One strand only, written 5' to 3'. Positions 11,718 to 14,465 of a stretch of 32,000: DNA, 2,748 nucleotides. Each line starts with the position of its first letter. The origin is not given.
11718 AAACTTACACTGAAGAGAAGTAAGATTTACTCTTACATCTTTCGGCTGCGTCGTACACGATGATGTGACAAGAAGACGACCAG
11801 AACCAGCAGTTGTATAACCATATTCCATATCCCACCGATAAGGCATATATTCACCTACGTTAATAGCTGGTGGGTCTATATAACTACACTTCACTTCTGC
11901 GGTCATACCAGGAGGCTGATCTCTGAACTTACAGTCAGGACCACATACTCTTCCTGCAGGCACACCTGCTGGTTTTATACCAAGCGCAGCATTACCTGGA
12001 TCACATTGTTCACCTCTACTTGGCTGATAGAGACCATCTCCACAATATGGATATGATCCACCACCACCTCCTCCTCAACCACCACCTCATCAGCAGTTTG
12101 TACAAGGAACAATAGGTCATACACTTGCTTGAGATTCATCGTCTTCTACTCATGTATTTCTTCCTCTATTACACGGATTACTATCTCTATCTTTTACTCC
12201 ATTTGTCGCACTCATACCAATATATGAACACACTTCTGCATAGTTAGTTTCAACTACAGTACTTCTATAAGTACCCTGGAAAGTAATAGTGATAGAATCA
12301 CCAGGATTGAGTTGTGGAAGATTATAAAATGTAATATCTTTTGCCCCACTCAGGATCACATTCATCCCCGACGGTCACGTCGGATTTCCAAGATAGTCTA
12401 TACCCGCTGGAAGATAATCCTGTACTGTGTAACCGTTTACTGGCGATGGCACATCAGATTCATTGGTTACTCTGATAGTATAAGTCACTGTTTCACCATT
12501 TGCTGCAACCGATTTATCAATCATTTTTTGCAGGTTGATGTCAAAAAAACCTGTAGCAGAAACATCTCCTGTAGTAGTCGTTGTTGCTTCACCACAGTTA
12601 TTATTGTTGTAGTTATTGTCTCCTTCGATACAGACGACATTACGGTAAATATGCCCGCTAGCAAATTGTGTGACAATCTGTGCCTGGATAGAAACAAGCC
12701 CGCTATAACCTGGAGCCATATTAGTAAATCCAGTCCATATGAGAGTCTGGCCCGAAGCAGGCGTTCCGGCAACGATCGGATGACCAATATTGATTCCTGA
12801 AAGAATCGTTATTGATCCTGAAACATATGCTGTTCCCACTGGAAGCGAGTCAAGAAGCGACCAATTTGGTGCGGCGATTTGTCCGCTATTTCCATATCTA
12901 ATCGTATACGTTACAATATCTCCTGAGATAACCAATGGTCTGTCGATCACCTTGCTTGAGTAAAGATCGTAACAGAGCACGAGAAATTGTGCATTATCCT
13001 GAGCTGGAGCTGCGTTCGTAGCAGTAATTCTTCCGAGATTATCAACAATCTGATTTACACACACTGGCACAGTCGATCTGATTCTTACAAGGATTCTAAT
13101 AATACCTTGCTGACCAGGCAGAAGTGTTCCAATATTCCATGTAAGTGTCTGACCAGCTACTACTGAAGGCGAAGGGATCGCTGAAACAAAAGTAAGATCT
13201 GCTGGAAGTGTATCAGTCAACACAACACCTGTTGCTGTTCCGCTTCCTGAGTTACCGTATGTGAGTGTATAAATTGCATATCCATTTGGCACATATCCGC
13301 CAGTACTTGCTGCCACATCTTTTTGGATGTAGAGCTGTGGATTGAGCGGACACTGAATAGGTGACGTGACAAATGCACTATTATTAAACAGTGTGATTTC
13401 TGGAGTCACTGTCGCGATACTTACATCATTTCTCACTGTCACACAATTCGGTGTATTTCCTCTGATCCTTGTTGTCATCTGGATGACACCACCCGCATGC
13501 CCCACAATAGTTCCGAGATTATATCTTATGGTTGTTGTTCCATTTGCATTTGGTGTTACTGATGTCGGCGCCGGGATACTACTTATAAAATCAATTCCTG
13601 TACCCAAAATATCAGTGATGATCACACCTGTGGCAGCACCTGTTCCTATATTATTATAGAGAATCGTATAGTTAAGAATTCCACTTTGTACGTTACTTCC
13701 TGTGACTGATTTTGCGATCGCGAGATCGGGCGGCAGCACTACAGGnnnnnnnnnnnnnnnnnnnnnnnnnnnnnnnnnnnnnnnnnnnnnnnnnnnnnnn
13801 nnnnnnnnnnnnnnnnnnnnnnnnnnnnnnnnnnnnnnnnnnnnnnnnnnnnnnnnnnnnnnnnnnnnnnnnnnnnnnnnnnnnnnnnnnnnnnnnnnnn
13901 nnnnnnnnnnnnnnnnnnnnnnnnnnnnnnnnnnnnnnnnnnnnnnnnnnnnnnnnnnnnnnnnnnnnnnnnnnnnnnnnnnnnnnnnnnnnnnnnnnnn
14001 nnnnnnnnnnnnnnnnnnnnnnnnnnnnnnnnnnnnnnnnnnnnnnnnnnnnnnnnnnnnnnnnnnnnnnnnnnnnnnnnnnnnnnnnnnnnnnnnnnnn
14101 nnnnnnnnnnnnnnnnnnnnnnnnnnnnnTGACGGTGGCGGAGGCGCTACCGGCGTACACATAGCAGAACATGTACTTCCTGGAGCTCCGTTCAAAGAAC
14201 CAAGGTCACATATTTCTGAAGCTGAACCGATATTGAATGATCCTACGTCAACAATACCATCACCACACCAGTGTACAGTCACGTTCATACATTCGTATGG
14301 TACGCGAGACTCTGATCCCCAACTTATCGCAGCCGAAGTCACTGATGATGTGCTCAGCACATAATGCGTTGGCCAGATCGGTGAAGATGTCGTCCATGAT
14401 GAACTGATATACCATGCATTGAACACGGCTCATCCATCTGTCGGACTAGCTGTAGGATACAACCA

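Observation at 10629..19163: Two adjacent giant genes covering 8.5 kb: a 1339-aa protein with no recognisable domain followed by a 1482-aa secreted DUF11/Cys-rich protein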

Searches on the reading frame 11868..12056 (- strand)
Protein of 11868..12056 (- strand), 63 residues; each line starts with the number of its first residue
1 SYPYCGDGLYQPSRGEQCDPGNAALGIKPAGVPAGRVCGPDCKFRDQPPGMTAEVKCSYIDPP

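Call 63: search_protein_families(library=pfam, max_evalue=10, proteins=[window:11868-12056:-])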
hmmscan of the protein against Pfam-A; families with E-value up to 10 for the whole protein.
seq(63 aa): 2 families
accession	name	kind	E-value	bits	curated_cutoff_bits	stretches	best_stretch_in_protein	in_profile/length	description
PF13948.11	DUF4215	-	0.0034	18.1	27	1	2-22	18-36/47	Domain of unknown function (DUF4215)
PF14653.11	IGFL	-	0.0035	17.8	25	1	3-45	9-44/83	Insulin growth factor-like family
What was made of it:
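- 11889..12056 (-): B residues 1008-1063: second CGDG...CD motif, a Myxococcus cysteine-rich acidic repeat. Call 63 (DUF4215, E 0.0034).
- On Myxococcus cysteine-rich acidic repeat (TIGR02232 / DUF4215): DUF4215 gives E 0.0034, below its gathering score (call 63).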

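Call 65: search_protein_families(library=ncbifam, max_evalue=1, proteins=[window:11868-12056:-])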
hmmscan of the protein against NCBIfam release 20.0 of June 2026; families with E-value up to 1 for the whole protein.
seq(63 aa): 1 family
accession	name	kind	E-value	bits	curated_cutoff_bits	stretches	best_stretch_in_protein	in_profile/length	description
TIGR02232.1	myxo_disulf_rpt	repeat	0.00013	21.7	20.8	1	3-24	2-21/38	cysteine-rich acidic repeat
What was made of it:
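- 11889..12056 (-): call 65 (TIGR02232, 21.7 bits; cut-off 20.8).
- TIGR02232 at 21.7 bits (call 65).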

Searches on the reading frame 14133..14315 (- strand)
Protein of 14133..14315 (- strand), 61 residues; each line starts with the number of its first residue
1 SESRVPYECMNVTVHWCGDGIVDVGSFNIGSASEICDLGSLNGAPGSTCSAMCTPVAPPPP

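Call 63: search_protein_families(library=pfam, max_evalue=10, proteins=[window:14133-14315:-])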
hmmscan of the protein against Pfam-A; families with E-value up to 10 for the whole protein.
seq(61 aa): 0 families

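Call 65: search_protein_families(library=ncbifam, max_evalue=1, proteins=[window:14133-14315:-])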
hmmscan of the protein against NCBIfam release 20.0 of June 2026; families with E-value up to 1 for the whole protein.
seq(61 aa): 3 families
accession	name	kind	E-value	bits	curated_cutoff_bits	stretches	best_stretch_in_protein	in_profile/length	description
TIGR02232.1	myxo_disulf_rpt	repeat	0.13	12.1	20.8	1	17-54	4-31/38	cysteine-rich acidic repeat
NF010059.0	PRK13536.1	equivalog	0.16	10.7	549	1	3-59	40-95/342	nodulation factor ABC transporter ATP-binding protein NodI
NF047658.1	HYC_CC_PP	subfamily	0.21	12.1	28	1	10-28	19-37/131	HYC_CC_PP family protein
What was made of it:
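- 14130..14291 (-): B residues 263-316: first CGDG...CD cysteine-rich motif, a sub-threshold match to TIGR02232. call 65 (12.1 bits; cut-off 20.8)
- On Myxococcus cysteine-rich acidic repeat (TIGR02232 / DUF4215): The first motif scores 12.1 bits, below the cut-off (call 65).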
